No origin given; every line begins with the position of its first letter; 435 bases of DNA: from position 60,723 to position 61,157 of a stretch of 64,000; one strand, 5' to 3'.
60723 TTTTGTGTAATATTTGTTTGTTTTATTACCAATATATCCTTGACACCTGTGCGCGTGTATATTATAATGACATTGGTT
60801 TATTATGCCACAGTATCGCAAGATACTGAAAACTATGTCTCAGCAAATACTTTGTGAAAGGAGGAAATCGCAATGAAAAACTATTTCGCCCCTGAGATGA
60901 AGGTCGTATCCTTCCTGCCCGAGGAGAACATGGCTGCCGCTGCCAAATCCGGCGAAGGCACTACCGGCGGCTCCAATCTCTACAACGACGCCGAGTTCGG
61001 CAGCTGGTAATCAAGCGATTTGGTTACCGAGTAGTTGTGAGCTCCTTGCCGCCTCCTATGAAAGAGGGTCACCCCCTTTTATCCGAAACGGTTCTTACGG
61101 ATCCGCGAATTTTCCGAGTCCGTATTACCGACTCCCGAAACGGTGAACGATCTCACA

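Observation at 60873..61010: Second copy of the peptide module (P2), same architecture upstream of a second giant Cys-rich protein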

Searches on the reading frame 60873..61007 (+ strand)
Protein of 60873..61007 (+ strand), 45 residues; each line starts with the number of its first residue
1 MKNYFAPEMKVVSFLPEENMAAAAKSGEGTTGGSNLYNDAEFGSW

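Call 12: search_protein_families(library=ncbifam, proteins=[window:60873-61007:+], max_evalue=1)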
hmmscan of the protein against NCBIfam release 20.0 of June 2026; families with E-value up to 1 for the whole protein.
seq(45 aa): 0 families

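Call 13: search_protein_families(library=pfam, proteins=[window:60873-61007:+], max_evalue=1)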
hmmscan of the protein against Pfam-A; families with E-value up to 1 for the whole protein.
seq(45 aa): 0 families

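Call 14: find_homologous_proteins(query=window:60873-61007:+, max_evalue=10)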
Query seq(45 aa) (45 aa): 3 proteins with E <= 10 among 3 candidates.
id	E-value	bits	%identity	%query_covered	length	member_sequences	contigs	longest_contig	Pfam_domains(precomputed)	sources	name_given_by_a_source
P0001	9.5e-21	89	96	100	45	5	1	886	-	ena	-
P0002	4.8e-17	77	84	100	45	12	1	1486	-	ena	-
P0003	4.6e-12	62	71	100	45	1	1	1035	-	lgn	-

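Call 20: find_encoding_contigs(protein=P0002, flank=10000)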
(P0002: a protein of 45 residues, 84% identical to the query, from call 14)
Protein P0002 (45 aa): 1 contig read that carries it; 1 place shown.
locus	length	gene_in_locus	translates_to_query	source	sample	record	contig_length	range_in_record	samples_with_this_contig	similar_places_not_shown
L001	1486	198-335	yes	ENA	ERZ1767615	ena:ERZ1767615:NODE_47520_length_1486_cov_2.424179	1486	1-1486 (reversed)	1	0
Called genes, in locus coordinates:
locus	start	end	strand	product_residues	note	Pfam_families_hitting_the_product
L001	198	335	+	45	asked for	-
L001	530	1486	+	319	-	?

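Call 25: search_protein_representatives(alignment_id=A1)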
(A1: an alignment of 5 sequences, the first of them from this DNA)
Query: 5 sequences, 45 profile positions. Proteins with E-value up to 0.001 (for the whole library): 53; up to 1e-10: 5; up to 1e-30: 0. The best 53 are listed.
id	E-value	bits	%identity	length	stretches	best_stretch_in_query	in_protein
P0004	1.0e-15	73.5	-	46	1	1-45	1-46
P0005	1.0e-14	70.4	-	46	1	1-45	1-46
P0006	1.6e-14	69.7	-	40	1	3-45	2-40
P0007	3.8e-13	65.3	-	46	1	1-45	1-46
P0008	6.5e-11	58.2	-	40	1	1-45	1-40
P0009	2.4e-10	56.4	-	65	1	2-45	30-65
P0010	3.6e-10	55.8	-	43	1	1-45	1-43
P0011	3.8e-10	55.7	-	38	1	1-45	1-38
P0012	1.0e-09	54.4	-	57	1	1-45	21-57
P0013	8.3e-09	51.4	-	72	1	1-45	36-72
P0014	8.4e-09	51.4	-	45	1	1-45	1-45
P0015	9.1e-09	51.3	-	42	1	1-45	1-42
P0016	1.4e-08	50.7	-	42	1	1-39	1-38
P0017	1.5e-08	50.6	-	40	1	1-45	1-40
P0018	1.6e-08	50.5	-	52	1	1-44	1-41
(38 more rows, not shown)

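Call 50: find_homologous_proteins(query=A3, max_evalue=0.01)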
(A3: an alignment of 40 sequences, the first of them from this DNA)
Query A3 (40 sequences) (45 aa, profile of the alignment): 218 proteins with E <= 0.01 among 359 candidates; the best 120 are listed.
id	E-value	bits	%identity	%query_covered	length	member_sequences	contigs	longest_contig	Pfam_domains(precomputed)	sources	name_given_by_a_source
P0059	6.9e-17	79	38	93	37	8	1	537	-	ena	-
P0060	1.1e-16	79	43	93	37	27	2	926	-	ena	-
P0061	2.7e-16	77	36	93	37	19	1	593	-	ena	-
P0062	2.7e-16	77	45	93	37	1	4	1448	-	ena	-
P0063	2.7e-16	77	40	93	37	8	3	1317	-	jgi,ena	-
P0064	3.1e-16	77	43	93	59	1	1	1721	-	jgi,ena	-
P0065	3.1e-16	77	45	93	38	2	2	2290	-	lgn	-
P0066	3.2e-16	77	45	93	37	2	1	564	-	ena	-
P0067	3.3e-16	77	45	93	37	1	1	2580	-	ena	-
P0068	3.6e-16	77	59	100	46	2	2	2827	-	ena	-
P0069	4.0e-16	77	53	100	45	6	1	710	-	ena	-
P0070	4.3e-16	77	45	93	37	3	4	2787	-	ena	-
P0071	4.5e-16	77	38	93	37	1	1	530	-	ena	-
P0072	5.5e-16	76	43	93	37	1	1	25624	-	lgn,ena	-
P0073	5.7e-16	76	45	93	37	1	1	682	-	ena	-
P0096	2.1e-15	75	52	100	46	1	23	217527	-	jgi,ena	-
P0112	4.0e-15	74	50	100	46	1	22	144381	-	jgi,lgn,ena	-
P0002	1.6e-14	72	84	100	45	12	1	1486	-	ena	-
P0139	2.3e-14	71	38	93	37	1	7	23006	-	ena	-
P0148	3.3e-14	71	38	93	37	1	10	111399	-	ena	-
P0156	4.7e-14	70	33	93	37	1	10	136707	-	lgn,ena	-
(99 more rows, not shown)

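Call 51: find_encoding_contigs(protein=P0096, flank=10000, max_places=3)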
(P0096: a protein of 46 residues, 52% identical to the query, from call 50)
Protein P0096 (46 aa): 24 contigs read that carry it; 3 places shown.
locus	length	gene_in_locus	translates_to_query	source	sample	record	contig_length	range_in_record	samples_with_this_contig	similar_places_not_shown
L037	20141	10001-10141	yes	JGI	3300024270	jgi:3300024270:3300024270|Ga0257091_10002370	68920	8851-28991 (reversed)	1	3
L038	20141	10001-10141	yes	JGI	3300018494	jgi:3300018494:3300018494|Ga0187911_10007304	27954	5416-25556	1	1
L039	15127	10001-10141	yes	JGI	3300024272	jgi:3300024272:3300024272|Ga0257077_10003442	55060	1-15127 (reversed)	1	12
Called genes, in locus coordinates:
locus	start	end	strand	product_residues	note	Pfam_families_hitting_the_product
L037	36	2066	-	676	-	PF02018:CBM_4_9, PF17996:CE2_N, PF00657:Lipase_GDSL, PF13472:Lipase_GDSL_2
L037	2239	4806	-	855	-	PF02018:CBM_4_9, PF17996:CE2_N (weak), PF00657:Lipase_GDSL, PF13472:Lipase_GDSL_2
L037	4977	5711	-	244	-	PF16227:DUF4886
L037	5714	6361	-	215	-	PF16255:Lipase_GDSL_lke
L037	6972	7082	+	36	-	-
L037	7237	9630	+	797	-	PF02018:CBM_4_9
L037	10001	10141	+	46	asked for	-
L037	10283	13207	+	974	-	PF02018:CBM_4_9, PF21466:GH101_dom-5 (faint), PF02018:CBM_4_9, PF00404:Dockerin_1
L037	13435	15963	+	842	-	PF00963:Cohesin (weak), PF20097:DUF6487 (faint), PF27065:zf-C2H2_Trps1_2nd (faint)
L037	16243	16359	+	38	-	-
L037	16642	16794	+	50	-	-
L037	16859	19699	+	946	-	PF02018:CBM_4_9, PF16227:DUF4886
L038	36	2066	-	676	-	PF02018:CBM_4_9, PF17996:CE2_N, PF00657:Lipase_GDSL, PF13472:Lipase_GDSL_2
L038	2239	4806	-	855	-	PF02018:CBM_4_9, PF17996:CE2_N (weak), PF00657:Lipase_GDSL, PF13472:Lipase_GDSL_2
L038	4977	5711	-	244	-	PF16227:DUF4886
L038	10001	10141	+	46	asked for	-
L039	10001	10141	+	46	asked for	-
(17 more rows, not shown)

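Call 52: find_encoding_contigs(protein=P0148, flank=10000, max_places=3)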
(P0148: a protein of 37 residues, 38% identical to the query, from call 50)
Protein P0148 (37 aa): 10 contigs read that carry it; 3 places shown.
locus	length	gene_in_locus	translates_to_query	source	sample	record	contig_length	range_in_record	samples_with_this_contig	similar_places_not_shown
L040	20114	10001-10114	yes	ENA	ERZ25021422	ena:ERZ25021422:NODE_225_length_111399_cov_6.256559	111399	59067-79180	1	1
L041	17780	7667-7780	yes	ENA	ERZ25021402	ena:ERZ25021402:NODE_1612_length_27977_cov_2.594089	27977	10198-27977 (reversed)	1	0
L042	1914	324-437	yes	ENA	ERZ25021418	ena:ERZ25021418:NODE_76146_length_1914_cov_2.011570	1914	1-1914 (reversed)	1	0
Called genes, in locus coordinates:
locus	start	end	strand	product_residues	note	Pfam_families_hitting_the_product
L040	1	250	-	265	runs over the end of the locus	-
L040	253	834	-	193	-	PF00440:TetR_N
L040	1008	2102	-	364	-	PF14659:Phage_int_SAM_3, PF00589:Phage_integrase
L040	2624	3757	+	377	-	PF00144:Beta-lactamase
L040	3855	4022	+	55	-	-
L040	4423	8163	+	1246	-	PF18560:Lectin_like (faint), PF13313:DUF4082 (weak)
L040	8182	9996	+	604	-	PF02018:CBM_4_9, PF04862:DUF642 (faint), PF22637:CBM_4_9_1 (faint), PF02018:CBM_4_9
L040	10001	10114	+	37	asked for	-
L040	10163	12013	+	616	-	PF13313:DUF4082 (weak)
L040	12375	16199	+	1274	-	PF07554:FIVAR (weak), PF00149:Metallophos, PF12850:Metallophos_2 (faint), PF02018:CBM_4_9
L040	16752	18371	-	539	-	PF21104:Glyco_hydro_78_N, PF17389:Bac_rhamnosid6H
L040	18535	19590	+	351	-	PF00356:LacI, PF00532:Peripla_BP_1, PF13407:Peripla_BP_4 (faint), PF13377:Peripla_BP_3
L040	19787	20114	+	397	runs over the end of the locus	-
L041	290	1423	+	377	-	PF00144:Beta-lactamase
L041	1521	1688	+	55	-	-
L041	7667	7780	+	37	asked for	-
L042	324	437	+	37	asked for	-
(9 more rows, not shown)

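Call 56: find_encoding_contigs(protein=P0156, flank=10000, max_places=2)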
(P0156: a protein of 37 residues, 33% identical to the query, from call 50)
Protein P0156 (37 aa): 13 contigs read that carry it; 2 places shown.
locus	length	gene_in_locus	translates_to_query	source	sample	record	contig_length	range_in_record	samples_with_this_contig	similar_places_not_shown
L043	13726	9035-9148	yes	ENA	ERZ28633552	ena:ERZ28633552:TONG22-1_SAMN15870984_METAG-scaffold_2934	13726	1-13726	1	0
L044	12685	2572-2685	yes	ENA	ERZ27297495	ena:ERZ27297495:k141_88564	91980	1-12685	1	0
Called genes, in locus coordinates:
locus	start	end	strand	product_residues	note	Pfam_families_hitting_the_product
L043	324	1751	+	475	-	PF22599:SecDF_P1_head, PF02355:SecD_SecF_C (faint)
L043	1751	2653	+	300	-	PF02355:SecD_SecF_C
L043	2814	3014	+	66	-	PF01197:Ribosomal_L31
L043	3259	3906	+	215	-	PF01205:Impact_N, PF09186:DUF1949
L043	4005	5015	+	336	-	PF01966:HD, PF13286:HD_assoc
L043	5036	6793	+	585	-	PF01807:Zn_ribbon_DnaG, PF08275:DNAG_N, PF01751:Toprim, PF13155:Toprim_2, PF13362:Toprim_3, PF13662:Toprim_4, PF10410:DnaB_bind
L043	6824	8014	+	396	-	PF03979:Sigma70_r1_1, PF00140:Sigma70_r1_2, PF04542:Sigma70_r2, PF04539:Sigma70_r3, PF04545:Sigma70_r4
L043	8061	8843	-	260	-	PF00149:Metallophos, PF12850:Metallophos_2 (weak)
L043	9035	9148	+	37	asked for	-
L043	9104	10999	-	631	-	-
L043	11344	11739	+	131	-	-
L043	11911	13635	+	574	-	PF02878:PGM_PMM_I, PF02879:PGM_PMM_II, PF02880:PGM_PMM_III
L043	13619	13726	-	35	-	?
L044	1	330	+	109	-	?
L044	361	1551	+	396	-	PF03979:Sigma70_r1_1, PF00140:Sigma70_r1_2, PF04542:Sigma70_r2, PF04539:Sigma70_r3, PF04545:Sigma70_r4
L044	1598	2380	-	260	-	PF00149:Metallophos, PF12850:Metallophos_2 (weak)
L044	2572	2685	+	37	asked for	-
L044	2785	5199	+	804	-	PF02018:CBM_4_9 (faint)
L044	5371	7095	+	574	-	PF02878:PGM_PMM_I, PF02879:PGM_PMM_II, PF02880:PGM_PMM_III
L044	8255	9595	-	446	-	PF02812:ELFV_dehydrog_N, PF00208:ELFV_dehydrog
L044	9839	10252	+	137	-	PF03652:RuvX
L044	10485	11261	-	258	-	PF01381:HTH_3, PF12844:HTH_19, PF13560:HTH_31 (weak)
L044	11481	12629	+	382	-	PF00266:Aminotran_5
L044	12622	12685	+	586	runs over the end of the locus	PF04203:Sortase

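Call 64: predict_structure(alignment_id=A4)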
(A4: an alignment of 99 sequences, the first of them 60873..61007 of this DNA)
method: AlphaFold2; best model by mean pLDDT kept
length: 45 residues; sequences in the alignment: 99
mean_pLDDT: 60.8   pTM: 0.14
mean pLDDT of the five models: 60.8, 60.4, 57.8, 55.2, 53.9
residues with pLDDT >= 90: 0; 70-90: 9; 50-70: 33; < 50: 3
segments of 3 or more residues with pLDDT < 50: none
pLDDT, mean of each block of 10 residues (from residue 1): 74 61 53 57 59
secondary structure: DSSP gave nothing for this model
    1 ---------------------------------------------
elements in order:

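Call 79: search_solved_structures(query=A4, max_evalue=10, show_alignments=3)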
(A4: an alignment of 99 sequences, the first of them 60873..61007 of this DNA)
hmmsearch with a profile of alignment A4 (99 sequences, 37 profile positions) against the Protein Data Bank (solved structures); distinct sequences matched with E-value up to 10: 1.
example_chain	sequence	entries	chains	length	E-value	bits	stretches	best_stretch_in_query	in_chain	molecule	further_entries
2iaz_A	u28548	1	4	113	0.56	13.6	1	10-32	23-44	Hypothetical protein SP1372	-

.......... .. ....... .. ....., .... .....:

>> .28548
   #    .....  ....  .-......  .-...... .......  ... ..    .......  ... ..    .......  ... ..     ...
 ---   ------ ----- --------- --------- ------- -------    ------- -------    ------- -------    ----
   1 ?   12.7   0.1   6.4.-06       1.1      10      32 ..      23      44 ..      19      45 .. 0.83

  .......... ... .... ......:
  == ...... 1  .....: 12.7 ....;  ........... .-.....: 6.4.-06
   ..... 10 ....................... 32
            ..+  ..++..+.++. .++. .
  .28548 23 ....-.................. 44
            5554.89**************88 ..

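Call 87: find_encoding_contigs(protein=P0112, flank=10000, max_places=1)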
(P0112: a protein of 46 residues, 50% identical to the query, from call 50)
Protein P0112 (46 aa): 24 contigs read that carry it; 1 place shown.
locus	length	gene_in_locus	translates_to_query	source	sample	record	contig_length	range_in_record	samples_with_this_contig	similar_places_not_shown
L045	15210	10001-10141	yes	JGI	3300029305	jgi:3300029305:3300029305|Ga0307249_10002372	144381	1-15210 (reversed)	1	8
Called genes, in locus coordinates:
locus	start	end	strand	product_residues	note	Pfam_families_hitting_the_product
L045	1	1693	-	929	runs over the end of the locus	-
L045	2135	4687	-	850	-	PF02018:CBM_4_9, PF17996:CE2_N (weak), PF00657:Lipase_GDSL, PF13472:Lipase_GDSL_2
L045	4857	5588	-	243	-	PF16227:DUF4886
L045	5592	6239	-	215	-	PF16255:Lipase_GDSL_lke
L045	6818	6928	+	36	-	-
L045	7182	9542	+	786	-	PF02018:CBM_4_9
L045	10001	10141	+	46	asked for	-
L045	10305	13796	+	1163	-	PF02018:CBM_4_9, PF00404:Dockerin_1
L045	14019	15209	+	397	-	?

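Call 88: find_encoding_contigs(protein=P0139, flank=10000, max_places=1)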
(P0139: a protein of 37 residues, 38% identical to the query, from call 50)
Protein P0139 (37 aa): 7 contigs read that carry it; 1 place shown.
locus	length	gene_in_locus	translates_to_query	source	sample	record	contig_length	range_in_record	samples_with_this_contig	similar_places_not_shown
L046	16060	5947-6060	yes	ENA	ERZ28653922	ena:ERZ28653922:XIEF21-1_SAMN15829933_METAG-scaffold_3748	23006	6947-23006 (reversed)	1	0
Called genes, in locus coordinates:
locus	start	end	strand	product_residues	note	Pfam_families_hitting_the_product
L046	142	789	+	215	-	PF01205:Impact_N, PF09186:DUF1949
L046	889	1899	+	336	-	PF01966:HD, PF13286:HD_assoc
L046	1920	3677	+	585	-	PF01807:Zn_ribbon_DnaG, PF08275:DNAG_N, PF01751:Toprim, PF13155:Toprim_2, PF13362:Toprim_3, PF13662:Toprim_4, PF10410:DnaB_bind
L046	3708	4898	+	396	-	PF03979:Sigma70_r1_1, PF00140:Sigma70_r1_2, PF04542:Sigma70_r2, PF04539:Sigma70_r3, PF04545:Sigma70_r4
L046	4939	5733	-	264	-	PF00149:Metallophos, PF12850:Metallophos_2 (weak)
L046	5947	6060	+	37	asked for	-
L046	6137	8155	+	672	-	PF02018:CBM_4_9, PF22825:HpiC1-like (faint)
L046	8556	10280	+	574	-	PF02878:PGM_PMM_I, PF02879:PGM_PMM_II, PF02880:PGM_PMM_III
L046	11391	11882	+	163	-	PF13240:Zn_Ribbon_1 (weak)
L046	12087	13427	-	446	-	PF02812:ELFV_dehydrog_N, PF00208:ELFV_dehydrog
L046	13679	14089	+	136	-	PF03652:RuvX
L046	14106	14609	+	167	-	-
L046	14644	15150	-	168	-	-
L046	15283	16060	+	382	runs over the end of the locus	PF00266:Aminotran_5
